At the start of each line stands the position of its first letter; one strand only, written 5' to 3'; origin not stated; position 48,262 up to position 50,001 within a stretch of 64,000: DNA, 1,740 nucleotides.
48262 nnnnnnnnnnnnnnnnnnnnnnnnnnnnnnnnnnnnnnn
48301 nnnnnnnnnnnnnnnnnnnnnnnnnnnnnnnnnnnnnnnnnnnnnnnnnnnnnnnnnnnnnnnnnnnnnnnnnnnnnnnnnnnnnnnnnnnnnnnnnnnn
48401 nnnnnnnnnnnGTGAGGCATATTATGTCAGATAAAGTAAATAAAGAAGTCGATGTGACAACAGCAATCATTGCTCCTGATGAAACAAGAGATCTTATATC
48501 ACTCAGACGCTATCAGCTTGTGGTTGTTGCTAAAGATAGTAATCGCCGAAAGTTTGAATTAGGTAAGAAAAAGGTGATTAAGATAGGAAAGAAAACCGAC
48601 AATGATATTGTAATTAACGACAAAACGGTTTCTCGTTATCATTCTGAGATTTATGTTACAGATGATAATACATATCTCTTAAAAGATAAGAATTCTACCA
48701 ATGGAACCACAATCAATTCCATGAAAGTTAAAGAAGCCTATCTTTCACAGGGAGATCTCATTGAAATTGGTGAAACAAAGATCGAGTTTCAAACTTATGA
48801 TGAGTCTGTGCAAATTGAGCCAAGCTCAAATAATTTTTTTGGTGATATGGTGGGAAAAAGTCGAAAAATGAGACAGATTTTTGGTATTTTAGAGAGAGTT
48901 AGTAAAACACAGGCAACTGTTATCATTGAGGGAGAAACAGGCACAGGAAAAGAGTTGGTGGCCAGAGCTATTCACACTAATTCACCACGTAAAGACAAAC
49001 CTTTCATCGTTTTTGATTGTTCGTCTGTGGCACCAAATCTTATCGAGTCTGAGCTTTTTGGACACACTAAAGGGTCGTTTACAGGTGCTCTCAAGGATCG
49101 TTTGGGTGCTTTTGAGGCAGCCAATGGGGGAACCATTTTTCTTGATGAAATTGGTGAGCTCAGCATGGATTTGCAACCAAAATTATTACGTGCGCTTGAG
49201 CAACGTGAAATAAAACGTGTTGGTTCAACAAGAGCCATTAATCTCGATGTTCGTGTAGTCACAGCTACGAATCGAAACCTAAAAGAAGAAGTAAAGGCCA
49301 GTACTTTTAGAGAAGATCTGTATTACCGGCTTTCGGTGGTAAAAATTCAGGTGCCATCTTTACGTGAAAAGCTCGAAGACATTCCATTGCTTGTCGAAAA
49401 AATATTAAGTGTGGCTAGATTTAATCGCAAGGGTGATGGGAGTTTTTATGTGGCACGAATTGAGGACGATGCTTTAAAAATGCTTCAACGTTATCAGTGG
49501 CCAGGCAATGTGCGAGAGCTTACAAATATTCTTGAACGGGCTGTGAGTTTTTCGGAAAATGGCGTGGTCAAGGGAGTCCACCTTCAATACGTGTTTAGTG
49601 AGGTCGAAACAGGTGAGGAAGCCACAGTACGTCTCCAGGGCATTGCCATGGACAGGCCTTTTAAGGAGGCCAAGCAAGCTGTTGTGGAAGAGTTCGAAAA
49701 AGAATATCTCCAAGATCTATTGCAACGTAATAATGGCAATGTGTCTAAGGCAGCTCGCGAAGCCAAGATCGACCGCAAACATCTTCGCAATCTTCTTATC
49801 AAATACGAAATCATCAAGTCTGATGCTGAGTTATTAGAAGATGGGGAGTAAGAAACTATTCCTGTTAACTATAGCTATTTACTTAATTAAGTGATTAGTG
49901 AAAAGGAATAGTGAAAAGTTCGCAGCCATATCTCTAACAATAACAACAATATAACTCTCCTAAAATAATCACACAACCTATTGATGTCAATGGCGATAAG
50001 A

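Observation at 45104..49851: Operon linking a PEGA-domain Ser/Thr kinase to an FHA-domain sigma-54 activator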

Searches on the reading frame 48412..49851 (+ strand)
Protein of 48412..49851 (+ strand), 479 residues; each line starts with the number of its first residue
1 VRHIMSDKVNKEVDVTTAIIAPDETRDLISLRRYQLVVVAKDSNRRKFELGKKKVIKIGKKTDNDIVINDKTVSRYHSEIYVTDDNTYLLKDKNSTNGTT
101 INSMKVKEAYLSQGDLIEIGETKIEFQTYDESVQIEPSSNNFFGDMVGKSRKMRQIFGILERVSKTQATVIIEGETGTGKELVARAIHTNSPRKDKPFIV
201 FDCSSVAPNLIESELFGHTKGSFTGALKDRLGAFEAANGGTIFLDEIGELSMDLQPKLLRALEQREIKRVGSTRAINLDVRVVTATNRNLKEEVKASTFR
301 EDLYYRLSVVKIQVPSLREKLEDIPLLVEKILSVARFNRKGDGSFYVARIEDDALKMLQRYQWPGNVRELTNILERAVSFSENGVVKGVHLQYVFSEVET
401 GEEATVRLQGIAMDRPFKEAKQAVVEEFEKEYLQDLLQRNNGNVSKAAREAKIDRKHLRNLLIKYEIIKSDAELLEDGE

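Call 5: search_protein_families(library=pfam, proteins=[window:48412-49851:+], max_evalue=0.01)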
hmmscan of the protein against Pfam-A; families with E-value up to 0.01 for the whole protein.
window:48412-49851:+ (479 aa): 11 families
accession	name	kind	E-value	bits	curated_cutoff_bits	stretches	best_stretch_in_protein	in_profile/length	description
PF00158.32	Sigma54_activat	-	8.1e-70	234.3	20.2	1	146-313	1-168/168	Sigma-54 interaction domain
PF14532.12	Sigma54_activ_2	-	1.5e-23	84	25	1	147-317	1-138/138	Sigma-54 interaction domain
PF25601.1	AAA_lid_14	-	5.8e-19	68.1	27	1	318-402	1-81/87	AAA+ ATPase lid domain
PF00498.31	FHA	-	7.7e-18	65.1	20.7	1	56-120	1-67/67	FHA domain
PF16697.10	Yop-YscD_cpl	-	3.8e-15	56.4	33.2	1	47-128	11-92/94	Inner membrane component of T3SS, cytoplasmic domain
PF02954.25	HTH_8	-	8.9e-08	32.2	22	1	425-460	2-37/42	Bacterial regulatory protein, Fis family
PF07728.20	AAA_5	-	7.8e-07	29.6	22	1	170-290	2-125/139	AAA domain (dynein-related subfamily)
PF00004.35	AAA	-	1.2e-05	26.2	21.2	1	171-291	2-111/131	ATPase family associated with various cellular activities (AAA)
PF07724.20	AAA_2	-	5.9e-05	23.6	27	1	167-271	3-108/166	AAA domain (Cdc48 subfamily)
PF01078.27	Mg_chelatase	-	0.00048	20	20.3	0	170-287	25-157/207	Magnesium chelatase, subunit ChlI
PF13191.12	AAA_16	-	0.0014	19.6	32.6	1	147-248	3-103/167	AAA ATPase domain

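Call 18: find_homologous_proteins(query=window:48424-49851:+, max_evalue=1e-20)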
Query window:48424-49851:+ (475 aa): 8000 proteins with E <= 1e-20 among 8000 candidates; the best 120 are listed.
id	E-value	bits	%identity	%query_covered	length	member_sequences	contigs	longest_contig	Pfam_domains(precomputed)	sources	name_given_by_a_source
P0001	7.4e-271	916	88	100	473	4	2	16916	PF00158.33,PF00498.32,PF25601.2,PF02954.26,PF16697.11,PF14532.13,PF07728.21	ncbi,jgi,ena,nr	ncbi:MAG: hypothetical protein ACD_62C00215G0004 [uncultured bacterium]|nr:MAG: hypothetical protein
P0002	2.1e-264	895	85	100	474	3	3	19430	PF00158.33,PF00498.32,PF25601.2,PF02954.26,PF16697.11,PF14532.13,PF07728.21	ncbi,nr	ncbi:MAG: sigma 54-interacting transcriptional regulator [bacterium]|nr:sigma 54-interacting transcr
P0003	3.5e-254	861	82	100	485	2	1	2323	PF00158.33,PF00498.32,PF25601.2,PF02954.26,PF16697.11,PF00004.36,PF14532.13,PF07728.21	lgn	-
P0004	3.5e-253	858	84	99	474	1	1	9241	PF00158.33,PF07724.21,PF00498.32,PF25601.2,PF02954.26,PF16697.11,PF00004.36,PF14532.13,PF07728.21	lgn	-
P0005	9.6e-252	853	81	100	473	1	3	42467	PF00158.33,PF07724.21,PF00498.32,PF25601.2,PF02954.26,PF16697.11,PF00004.36,PF14532.13,PF07728.21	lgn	-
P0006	1.8e-251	853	82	100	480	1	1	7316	PF00158.33,PF00498.32,PF25601.2,PF02954.26,PF16697.11,PF14532.13,PF07728.21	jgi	jgi:DNA-binding NtrC family response regulator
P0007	6.8e-251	851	81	100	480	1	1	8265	PF00158.33,PF00498.32,PF25601.2,PF02954.26,PF16697.11,PF14532.13,PF07728.21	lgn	-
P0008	1.2e-250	850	81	100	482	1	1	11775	PF00158.33,PF07724.21,PF00498.32,PF25601.2,PF02954.26,PF16697.11,PF00004.36,PF14532.13,PF07728.21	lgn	-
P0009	8.3e-250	847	82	99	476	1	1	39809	PF00158.33,PF07724.21,PF00498.32,PF25601.2,PF02954.26,PF16697.11,PF00004.36,PF14532.13,PF07728.21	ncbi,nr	ncbi:MAG: sigma 54-interacting transcriptional regulator [Deltaproteobacteria bacterium]|nr:sigma 54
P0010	1.3e-249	846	81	100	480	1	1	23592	PF00158.33,PF00498.32,PF25601.2,PF02954.26,PF16697.11,PF14532.13,PF07728.21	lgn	-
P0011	2.1e-248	842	83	97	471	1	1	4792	PF00158.33,PF00498.32,PF25601.2,PF02954.26,PF16697.11,PF14532.13,PF07728.21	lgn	-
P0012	4.3e-248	841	82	99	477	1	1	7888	PF00158.33,PF07724.21,PF00498.32,PF25601.2,PF02954.26,PF16697.11,PF14532.13,PF07728.21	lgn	-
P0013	3.5e-246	835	79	100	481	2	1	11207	PF00158.33,PF07724.21,PF00498.32,PF25601.2,PF02954.26,PF16697.11,PF00004.36,PF14532.13,PF07728.21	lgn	-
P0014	7.8e-246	834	80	99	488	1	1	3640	PF00158.33,PF00498.32,PF25601.2,PF02954.26,PF16697.11,PF00004.36,PF14532.13,PF07728.21,PF13191.13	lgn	-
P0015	6.9e-244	828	79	100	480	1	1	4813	PF00158.33,PF00498.32,PF25601.2,PF02954.26,PF16697.11,PF00004.36,PF14532.13,PF07728.21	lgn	-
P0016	6.9e-243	824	80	98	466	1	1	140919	PF00158.33,PF07724.21,PF00498.32,PF25601.2,PF02954.26,PF16697.11,PF00004.36,PF14532.13,PF07728.21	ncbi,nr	ncbi:hypothetical protein BVY03_03105 [bacterium K02(2017)]|nr:hypothetical protein BVY03_03105 [bac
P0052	3.6e-210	716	71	97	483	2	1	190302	PF00158.33,PF07724.21,PF00498.32,PF25601.2,PF02954.26,PF16697.11,PF00004.36,PF14532.13,PF07728.21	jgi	-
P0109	2.9e-182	625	65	97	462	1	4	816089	PF00158.33,PF07724.21,PF00498.32,PF25601.2,PF02954.26,PF16697.11,PF14532.13,PF07728.21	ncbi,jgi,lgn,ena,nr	ncbi:MAG: Fis family transcriptional regulator [Deltaproteobacteria bacterium CG11_big_fil_rev_8_21_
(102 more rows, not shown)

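Call 19: find_encoding_contigs(protein=P0016, flank=8000, max_places=2)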
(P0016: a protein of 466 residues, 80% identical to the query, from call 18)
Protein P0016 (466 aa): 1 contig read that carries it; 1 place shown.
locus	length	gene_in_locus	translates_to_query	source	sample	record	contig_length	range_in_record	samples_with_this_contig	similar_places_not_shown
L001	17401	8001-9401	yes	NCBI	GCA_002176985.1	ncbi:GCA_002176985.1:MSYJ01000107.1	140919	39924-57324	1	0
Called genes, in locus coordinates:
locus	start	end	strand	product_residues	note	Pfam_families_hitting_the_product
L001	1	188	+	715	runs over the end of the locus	PF00515:TPR_1 (weak), PF00515:TPR_1 (weak), PF12895:ANAPC3 (weak), PF13181:TPR_8 (weak), PF13432:TPR_16, PF13424:TPR_12, PF00515:TPR_1, PF13424:TPR_12, +12 more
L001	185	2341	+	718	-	PF13174:TPR_6 (faint), PF13431:TPR_17 (faint), PF25063:ARM_TT21_C (faint), PF12895:ANAPC3 (weak), PF13432:TPR_16, PF14559:TPR_19, PF00515:TPR_1 (weak), PF07719:TPR_2 (weak), +6 more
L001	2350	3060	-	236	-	PF00730:HhH-GPD, PF00633:HHH (weak)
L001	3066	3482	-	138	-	PF00571:CBS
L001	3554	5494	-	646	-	PF00012:HSP70, PF06723:MreB_Mbl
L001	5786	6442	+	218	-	-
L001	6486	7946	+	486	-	PF00069:Pkinase, PF07714:PK_Tyr_Ser-Thr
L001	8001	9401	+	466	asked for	PF16697:Yop-YscD_cpl, PF00498:FHA, PF00158:Sigma54_activat, PF14532:Sigma54_activ_2, PF00004:AAA (weak), PF07724:AAA_2 (weak), PF07728:AAA_5, PF25601:AAA_lid_14, +1 more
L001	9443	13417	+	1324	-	PF10101:DUF2339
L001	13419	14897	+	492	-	PF13163:DUF3999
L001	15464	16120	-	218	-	PF03006:HlyIII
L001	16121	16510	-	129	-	PF13205:Big_5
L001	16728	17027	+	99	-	-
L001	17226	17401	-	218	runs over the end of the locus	PF00590:TP_methylase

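Call 20: find_encoding_contigs(protein=P0109, flank=8000, max_places=2)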
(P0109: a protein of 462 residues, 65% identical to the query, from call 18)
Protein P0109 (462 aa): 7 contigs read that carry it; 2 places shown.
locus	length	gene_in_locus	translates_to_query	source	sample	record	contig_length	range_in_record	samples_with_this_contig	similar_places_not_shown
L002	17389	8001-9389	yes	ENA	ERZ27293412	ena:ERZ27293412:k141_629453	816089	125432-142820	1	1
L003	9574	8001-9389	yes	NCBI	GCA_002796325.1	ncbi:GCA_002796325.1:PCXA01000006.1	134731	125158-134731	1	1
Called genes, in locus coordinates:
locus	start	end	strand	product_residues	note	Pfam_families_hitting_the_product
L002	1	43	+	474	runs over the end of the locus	PF00224:PK, PF02887:PK_C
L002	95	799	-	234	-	-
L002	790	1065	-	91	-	-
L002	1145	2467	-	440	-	PF13354:Beta-lactamase2 (faint), PF02113:Peptidase_S13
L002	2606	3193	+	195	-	PF00717:Peptidase_S24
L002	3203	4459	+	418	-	PF00817:IMS, PF11799:IMS_C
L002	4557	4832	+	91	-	PF09723:Zn_ribbon_8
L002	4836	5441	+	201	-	-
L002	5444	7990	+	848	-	PF00069:Pkinase, PF07714:PK_Tyr_Ser-Thr, PF08308:PEGA, PF13620:CarboxypepD_reg (faint), PF22820:TcaA_3rd_4th (faint), PF08308:PEGA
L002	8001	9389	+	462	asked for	PF16697:Yop-YscD_cpl, PF00498:FHA, PF00158:Sigma54_activat, PF14532:Sigma54_activ_2, PF07724:AAA_2 (weak), PF07728:AAA_5 (weak), PF02954:HTH_8 (faint), PF25601:AAA_lid_14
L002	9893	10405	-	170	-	PF07719:TPR_2 (faint), PF13428:TPR_14 (faint), PF00515:TPR_1 (faint), PF13181:TPR_8 (faint), PF13432:TPR_16 (faint), PF14559:TPR_19 (faint), PF13431:TPR_17 (faint), PF13414:TPR_11 (weak)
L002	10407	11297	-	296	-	-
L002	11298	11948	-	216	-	PF14559:TPR_19 (faint), PF07719:TPR_2 (faint), PF00515:TPR_1 (faint), PF13414:TPR_11 (faint)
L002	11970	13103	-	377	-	-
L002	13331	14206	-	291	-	PF01311:Bac_export_1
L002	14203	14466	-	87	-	PF01313:Bac_export_3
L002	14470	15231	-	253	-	PF00813:FliP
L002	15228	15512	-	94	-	PF04347:FliO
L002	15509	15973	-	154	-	PF28396:SepQ_C (weak), PF01052:FliMN_C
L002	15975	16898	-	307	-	PF02154:FliM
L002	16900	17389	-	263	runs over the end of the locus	-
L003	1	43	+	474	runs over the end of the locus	PF00224:PK, PF02887:PK_C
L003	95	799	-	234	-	-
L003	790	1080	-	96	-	-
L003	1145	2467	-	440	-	PF13354:Beta-lactamase2 (faint), PF02113:Peptidase_S13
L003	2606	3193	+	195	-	PF00717:Peptidase_S24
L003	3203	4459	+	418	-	PF00817:IMS, PF11799:IMS_C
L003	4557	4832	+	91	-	PF09723:Zn_ribbon_8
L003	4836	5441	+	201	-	-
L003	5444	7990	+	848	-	PF00069:Pkinase, PF07714:PK_Tyr_Ser-Thr, PF08308:PEGA, PF13620:CarboxypepD_reg (faint), PF22820:TcaA_3rd_4th (faint), PF08308:PEGA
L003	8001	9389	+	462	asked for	PF16697:Yop-YscD_cpl, PF00498:FHA, PF00158:Sigma54_activat, PF14532:Sigma54_activ_2, PF07724:AAA_2 (weak), PF07728:AAA_5 (weak), PF02954:HTH_8 (faint), PF25601:AAA_lid_14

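Call 21: find_encoding_contigs(protein=P0052, flank=8000, max_places=2)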
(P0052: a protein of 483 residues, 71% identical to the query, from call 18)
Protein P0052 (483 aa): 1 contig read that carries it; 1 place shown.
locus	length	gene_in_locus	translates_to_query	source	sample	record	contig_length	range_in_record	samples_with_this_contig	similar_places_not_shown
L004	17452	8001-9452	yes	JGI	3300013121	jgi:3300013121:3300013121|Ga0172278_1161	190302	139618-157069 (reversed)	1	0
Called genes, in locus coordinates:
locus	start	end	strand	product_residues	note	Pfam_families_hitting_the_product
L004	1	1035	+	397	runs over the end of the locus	-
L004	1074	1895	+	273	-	PF04536:TPM_phosphatase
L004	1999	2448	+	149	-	PF04536:TPM_phosphatase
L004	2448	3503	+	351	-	-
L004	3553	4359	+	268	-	PF02558:ApbA (faint), PF03807:F420_oxidored, PF14748:P5CR_dimer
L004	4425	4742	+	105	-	PF02325:CCB3_YggT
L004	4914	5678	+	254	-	-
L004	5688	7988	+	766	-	-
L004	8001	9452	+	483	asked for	PF16697:Yop-YscD_cpl, PF00498:FHA, PF00158:Sigma54_activat, PF14532:Sigma54_activ_2, PF00004:AAA (weak), PF07724:AAA_2 (weak), PF07728:AAA_5 (weak), PF25601:AAA_lid_14, +1 more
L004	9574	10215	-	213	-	PF12895:ANAPC3 (faint), PF07719:TPR_2 (faint), PF13181:TPR_8 (faint), PF13424:TPR_12 (faint), PF13428:TPR_14 (faint), PF13431:TPR_17 (faint), PF00515:TPR_1 (weak), PF13414:TPR_11, +2 more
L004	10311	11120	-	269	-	-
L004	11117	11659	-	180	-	PF13176:TPR_7 (faint), PF13428:TPR_14 (faint), PF07719:TPR_2 (faint), PF13181:TPR_8 (faint), PF13432:TPR_16 (faint), PF13424:TPR_12 (weak), PF13371:TPR_9, PF00515:TPR_1, +1 more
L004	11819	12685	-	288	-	-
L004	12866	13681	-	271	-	PF01311:Bac_export_1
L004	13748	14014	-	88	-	PF01313:Bac_export_3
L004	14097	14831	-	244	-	PF00813:FliP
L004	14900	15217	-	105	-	PF04347:FliO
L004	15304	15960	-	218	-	PF01052:FliMN_C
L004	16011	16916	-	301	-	PF02154:FliM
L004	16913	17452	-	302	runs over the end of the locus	-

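Call 54: find_related_loci(query=A4, collection=genome_contigs, flank=8000)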
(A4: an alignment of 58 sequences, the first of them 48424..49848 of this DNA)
Query A4 (475 aa) in genome_contigs; peptide patterns used: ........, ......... (x = any residue, [..] = any of these).
600 stretches matched a pattern (row limit reached: there are more); 599 encode a relative of the query (tblastn E <= 1e-3); the best 80 are kept; 80 distinct loci.
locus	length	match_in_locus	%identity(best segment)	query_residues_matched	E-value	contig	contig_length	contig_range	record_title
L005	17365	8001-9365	66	12-469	0e+0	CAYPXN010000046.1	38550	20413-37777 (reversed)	MAG TPA_asm: uncultured Pseudomonadota bacterium isolate SRP135725_co2_484 genome assembly, contig: k141_4783836, whole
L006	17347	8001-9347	52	25-464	1e-147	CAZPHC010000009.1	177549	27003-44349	MAG TPA_asm: uncultured Enterobacteriaceae bacterium isolate SRP319275_co3_164 genome assembly, contig: NODE_107_length_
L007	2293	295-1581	52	51-467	7e-156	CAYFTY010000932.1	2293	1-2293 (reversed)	MAG TPA_asm: uncultured Bradymonadales bacterium isolate ERP107533_co1_45 genome assembly, contig: NODE_70299_length_229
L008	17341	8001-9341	49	25-463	2e-132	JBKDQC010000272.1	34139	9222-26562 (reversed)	MAG: Deltaproteobacteria bacterium isolate samp_2153_concoct_538 samp_2153_934218, whole genome shotgun sequence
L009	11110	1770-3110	46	7-463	3e-131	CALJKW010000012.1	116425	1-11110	MAG TPA_asm: uncultured Myxococcales bacterium isolate SRR6227243_bin.56_CONCOCT_v1.1_MAG genome assembly, contig: ERZ79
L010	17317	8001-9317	46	15-463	4e-124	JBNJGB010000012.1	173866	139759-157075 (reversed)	MAG: Myxococcota bacterium isolate Y22_60dBSe2.bin.152 NODE_45_length_173866_cov_20.250088, whole genome shotgun sequenc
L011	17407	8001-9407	46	4-465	4e-124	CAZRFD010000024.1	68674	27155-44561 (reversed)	MAG TPA_asm: uncultured Enterobacterales bacterium isolate SRP216583_co1_147 genome assembly, contig: NODE_174_length_68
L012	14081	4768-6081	45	13-467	4e-120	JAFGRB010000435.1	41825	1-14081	MAG: Deltaproteobacteria bacterium isolate Zod_Metabat.807 k87_13579113, whole genome shotgun sequence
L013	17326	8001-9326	44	48-467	1e-119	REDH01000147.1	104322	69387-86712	MAG: Deltaproteobacteria bacterium isolate GEM2.Bin10 NODE_80_length_104322_cov_17.2901, whole genome shotgun sequence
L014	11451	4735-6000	47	25-463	8e-120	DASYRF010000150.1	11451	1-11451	MAG TPA_asm: Myxococcota bacterium isolate SMAG_U4504 k141_2527312, whole genome shotgun sequence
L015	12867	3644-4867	48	51-467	4e-119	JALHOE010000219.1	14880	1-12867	MAG: Deltaproteobacteria bacterium isolate bin.11 c_000000015612, whole genome shotgun sequence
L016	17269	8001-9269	44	20-463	3e-116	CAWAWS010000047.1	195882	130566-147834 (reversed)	MAG: uncultured delta proteobacterium isolate MFD04540.bin.2.104 genome assembly, contig: contig_71147, whole genome sho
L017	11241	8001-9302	44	7-463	2e-112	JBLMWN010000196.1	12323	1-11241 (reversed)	MAG: Betaproteobacteria bacterium isolate MAG281 PRJNA957066_bin7_renamed_224, whole genome shotgun sequence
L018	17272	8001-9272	43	29-468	2e-112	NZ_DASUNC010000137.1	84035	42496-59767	MAG: Archangium sp. isolate SMAG_U1589 k141_1954016, whole genome shotgun sequence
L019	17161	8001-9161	44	53-463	1e-106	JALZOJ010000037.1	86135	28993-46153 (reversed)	MAG: Myxococcota bacterium isolate MSU bin108 SD1459_NODE_42_length_86135_cov_14.905730, whole genome shotgun sequence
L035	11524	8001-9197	38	50-467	2e-83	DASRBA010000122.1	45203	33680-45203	MAG TPA_asm: Myxococcaceae bacterium isolate SMAG_U11132 k141_1834680, whole genome shotgun sequence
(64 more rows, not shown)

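Call 58: predict_structure(alignment_id=A4)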
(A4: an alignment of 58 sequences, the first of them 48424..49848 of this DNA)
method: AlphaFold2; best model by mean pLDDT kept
length: 475 residues; sequences in the alignment: 58
mean_pLDDT: 78.1   pTM: 0.60
mean pLDDT of the five models: 78.1, 75.4, 72.8, 70.2, 67.8
residues with pLDDT >= 90: 50; 70-90: 335; 50-70: 43; < 50: 47
segments of 3 or more residues with pLDDT < 50: 1-26, 221-223, 397-408, 472-475
pLDDT, mean of each block of 10 residues (from residue 1): 33 34 53 78 82 91 88 87 82 86 82 87 68 79 85 84 81 85 90 90 81 67 71 88 85 79 80 84 84 80 71 87 89 85 87 86 85 86 87 61 48 63 81 83 86 85 70 44
secondary structure, 60 per line:
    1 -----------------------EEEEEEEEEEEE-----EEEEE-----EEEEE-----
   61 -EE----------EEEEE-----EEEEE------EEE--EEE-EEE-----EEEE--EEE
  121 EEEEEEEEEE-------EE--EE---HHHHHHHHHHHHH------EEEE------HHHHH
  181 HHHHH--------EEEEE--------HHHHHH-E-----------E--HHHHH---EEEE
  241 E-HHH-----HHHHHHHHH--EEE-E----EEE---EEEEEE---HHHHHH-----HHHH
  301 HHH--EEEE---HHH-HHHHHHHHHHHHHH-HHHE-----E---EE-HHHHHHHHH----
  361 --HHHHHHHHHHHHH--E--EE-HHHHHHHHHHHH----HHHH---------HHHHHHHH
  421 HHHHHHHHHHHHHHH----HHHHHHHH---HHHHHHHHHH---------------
elements in order: E24-35 E41-45 E51-55 E74-78 E84-88 E95-97 E100-102 E104-106 E112-115 E118-130 H147-159 E166-169 H176-185 E194-198 H207-212 H229-233 E237-241 H251-259 E262-264 E271-273 E277-282 H286-291 H297-303 E306-309 H317-330 H348-356 H363-375 H384-395 H400-403 H413-435 H440-447 H451-460

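Call 68: find_encoding_contigs(protein=P0001, flank=10000, max_places=1)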
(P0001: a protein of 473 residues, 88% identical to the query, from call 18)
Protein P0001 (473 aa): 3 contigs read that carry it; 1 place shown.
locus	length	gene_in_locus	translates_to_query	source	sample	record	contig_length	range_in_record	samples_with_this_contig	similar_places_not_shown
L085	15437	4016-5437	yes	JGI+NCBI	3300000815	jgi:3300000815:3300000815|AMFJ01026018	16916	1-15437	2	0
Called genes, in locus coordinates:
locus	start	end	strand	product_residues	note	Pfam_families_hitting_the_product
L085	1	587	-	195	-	?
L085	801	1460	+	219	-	-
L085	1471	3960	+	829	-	PF00069:Pkinase, PF07714:PK_Tyr_Ser-Thr, PF08308:PEGA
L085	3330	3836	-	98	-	-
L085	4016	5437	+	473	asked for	PF16697:Yop-YscD_cpl, PF00498:FHA, PF00158:Sigma54_activat, PF14532:Sigma54_activ_2, PF07728:AAA_5 (weak), PF25601:AAA_lid_14, PF02954:HTH_8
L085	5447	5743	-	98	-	-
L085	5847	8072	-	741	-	-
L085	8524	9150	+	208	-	PF00697:PRAI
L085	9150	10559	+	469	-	PF00009:GTP_EFTU, PF03193:RsgA_GTPase (faint), PF01926:MMR_HSR1, PF02421:FeoB_N, PF00009:GTP_EFTU, PF01926:MMR_HSR1, PF02421:FeoB_N, PF14714:KH_dom-like, +4 more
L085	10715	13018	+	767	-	PF13229:Beta_helix (weak), PF17161:DUF5123 (weak)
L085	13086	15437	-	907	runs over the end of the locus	PF13185:GAF_2, PF13492:GAF_3, PF00004:AAA (faint), PF00158:Sigma54_activat, PF07724:AAA_2 (weak), PF07728:AAA_5 (faint), PF14532:Sigma54_activ_2, PF25601:AAA_lid_14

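Call 69: find_encoding_contigs(protein=P0002, flank=10000, max_places=1)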
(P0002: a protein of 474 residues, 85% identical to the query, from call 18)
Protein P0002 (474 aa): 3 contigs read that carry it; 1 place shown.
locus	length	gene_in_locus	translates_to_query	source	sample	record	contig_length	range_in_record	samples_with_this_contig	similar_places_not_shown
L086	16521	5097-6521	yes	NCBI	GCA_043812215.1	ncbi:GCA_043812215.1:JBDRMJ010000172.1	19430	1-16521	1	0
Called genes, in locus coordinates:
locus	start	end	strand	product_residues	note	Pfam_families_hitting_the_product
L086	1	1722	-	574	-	PF00012:HSP70, PF06723:MreB_Mbl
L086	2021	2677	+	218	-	-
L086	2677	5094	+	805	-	PF00069:Pkinase, PF07714:PK_Tyr_Ser-Thr, PF22820:TcaA_3rd_4th (faint), PF08308:PEGA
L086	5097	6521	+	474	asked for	PF16697:Yop-YscD_cpl, PF00498:FHA, PF00158:Sigma54_activat, PF14532:Sigma54_activ_2, PF07728:AAA_5, PF25601:AAA_lid_14, PF02954:HTH_8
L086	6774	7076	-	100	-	-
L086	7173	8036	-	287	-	-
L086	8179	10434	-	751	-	-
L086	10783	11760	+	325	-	PF00591:Glycos_transf_3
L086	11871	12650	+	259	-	PF00218:IGPS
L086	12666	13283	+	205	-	PF00697:PRAI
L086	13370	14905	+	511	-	PF00005:ABC_tran (faint), PF00009:GTP_EFTU, PF01926:MMR_HSR1, PF02421:FeoB_N, PF00009:GTP_EFTU, PF01926:MMR_HSR1, PF02421:FeoB_N, PF14714:KH_dom-like, +6 more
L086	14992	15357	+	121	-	-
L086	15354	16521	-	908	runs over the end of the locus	PF01590:GAF (weak), PF13185:GAF_2, PF13492:GAF_3 (weak), PF00004:AAA (faint), PF00158:Sigma54_activat, PF07724:AAA_2 (weak), PF14532:Sigma54_activ_2, PF25601:AAA_lid_14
